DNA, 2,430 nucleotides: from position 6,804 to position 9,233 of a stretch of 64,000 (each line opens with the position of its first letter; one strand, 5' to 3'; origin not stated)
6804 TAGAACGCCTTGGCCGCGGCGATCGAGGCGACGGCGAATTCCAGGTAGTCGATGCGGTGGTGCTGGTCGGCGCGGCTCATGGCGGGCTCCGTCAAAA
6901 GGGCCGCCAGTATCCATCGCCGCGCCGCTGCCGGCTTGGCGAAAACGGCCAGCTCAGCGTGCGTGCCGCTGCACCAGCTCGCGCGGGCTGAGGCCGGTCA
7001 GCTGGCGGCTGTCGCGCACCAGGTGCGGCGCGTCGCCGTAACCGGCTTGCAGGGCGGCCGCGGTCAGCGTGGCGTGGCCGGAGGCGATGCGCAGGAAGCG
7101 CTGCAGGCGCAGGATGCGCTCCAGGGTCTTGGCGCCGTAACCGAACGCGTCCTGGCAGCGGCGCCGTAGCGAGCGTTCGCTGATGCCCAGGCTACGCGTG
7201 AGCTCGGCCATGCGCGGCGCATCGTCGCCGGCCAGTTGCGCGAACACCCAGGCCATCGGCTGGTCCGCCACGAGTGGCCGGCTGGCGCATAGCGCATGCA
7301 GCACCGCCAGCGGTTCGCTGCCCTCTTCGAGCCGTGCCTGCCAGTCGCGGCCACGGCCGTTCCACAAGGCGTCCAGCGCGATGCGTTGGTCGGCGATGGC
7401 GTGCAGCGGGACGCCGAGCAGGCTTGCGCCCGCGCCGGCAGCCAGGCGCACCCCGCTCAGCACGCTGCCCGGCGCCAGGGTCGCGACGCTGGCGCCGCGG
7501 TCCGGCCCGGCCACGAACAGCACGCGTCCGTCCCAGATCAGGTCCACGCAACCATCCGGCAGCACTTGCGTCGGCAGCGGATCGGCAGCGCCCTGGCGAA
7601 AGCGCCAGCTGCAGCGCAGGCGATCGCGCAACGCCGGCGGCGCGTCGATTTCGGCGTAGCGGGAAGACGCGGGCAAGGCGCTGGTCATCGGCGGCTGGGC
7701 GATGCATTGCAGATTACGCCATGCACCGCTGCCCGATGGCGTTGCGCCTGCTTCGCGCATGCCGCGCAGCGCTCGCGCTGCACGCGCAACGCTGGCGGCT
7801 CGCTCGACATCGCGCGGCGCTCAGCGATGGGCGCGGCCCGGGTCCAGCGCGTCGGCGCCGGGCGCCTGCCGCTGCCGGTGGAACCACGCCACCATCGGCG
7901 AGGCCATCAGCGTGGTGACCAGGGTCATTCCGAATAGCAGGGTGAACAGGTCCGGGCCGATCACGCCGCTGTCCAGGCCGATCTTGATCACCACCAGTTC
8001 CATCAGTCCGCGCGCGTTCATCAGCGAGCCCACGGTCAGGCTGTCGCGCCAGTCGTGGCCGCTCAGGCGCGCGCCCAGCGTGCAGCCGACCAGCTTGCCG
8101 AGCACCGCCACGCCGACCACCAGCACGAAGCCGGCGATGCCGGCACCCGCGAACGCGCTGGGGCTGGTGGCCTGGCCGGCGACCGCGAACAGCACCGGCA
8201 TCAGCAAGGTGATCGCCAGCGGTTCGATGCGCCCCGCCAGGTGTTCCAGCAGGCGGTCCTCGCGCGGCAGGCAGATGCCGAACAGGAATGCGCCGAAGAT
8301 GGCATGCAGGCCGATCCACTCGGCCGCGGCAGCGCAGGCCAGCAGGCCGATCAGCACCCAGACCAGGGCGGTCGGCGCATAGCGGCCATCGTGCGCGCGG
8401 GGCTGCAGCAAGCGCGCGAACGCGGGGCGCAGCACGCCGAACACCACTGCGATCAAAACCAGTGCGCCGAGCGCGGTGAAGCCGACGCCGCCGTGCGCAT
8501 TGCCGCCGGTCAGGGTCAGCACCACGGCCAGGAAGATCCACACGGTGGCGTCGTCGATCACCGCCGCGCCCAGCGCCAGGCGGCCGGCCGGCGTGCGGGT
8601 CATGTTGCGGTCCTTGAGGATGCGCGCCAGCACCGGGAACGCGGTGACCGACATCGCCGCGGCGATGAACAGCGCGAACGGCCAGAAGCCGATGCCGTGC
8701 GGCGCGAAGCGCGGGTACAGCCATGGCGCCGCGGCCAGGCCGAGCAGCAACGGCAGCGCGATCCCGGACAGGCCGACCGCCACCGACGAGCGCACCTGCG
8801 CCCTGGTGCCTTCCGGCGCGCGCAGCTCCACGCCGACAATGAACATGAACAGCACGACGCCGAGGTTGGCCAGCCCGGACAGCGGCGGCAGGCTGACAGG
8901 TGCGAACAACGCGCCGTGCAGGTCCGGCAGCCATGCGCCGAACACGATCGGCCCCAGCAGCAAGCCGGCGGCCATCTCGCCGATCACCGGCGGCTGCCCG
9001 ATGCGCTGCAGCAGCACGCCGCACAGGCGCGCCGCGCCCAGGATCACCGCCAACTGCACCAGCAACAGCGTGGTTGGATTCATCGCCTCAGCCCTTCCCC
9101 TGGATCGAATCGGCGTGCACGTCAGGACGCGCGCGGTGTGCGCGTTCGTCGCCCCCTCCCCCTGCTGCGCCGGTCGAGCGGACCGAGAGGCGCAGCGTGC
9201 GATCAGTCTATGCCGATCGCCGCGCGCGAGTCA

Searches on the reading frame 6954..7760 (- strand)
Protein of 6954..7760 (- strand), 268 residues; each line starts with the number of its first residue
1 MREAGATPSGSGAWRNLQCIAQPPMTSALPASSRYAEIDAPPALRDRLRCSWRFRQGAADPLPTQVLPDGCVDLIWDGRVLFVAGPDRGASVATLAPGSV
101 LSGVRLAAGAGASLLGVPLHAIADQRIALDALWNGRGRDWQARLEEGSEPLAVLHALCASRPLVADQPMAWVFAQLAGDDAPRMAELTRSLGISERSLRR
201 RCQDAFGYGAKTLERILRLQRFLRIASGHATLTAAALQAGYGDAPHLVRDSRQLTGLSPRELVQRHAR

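Call 66: search_protein_families(library=pfam, proteins=[window:6954-7760:-], max_evalue=0.0001)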
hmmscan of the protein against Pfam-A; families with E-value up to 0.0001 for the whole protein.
window:6954-7760:- (268 aa): 3 families
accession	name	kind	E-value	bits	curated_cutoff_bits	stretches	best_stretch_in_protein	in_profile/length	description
PF12833.13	HTH_18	-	5.6e-14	52.6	33.6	1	187-264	1-79/80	Helix-turn-helix domain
PF20240.3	DUF6597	-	6.8e-13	49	27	1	37-127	2-102/103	Domain of unknown function (DUF6597)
PF00165.29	HTH_AraC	-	5.6e-05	23.6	26.6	0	231-263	10-41/42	Bacterial regulatory helix-turn-helix proteins, AraC family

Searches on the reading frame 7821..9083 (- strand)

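Call 66: search_protein_families(library=pfam, proteins=[window:7821-9083:-], max_evalue=0.0001)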
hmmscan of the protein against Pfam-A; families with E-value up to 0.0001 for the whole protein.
window:7821-9083:- (420 aa): 1 family
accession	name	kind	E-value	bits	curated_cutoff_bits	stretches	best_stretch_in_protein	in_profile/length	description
PF00999.27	Na_H_Exchanger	-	1.7e-57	195.4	26.2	1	18-401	4-372/375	Sodium/hydrogen exchanger, transmembrane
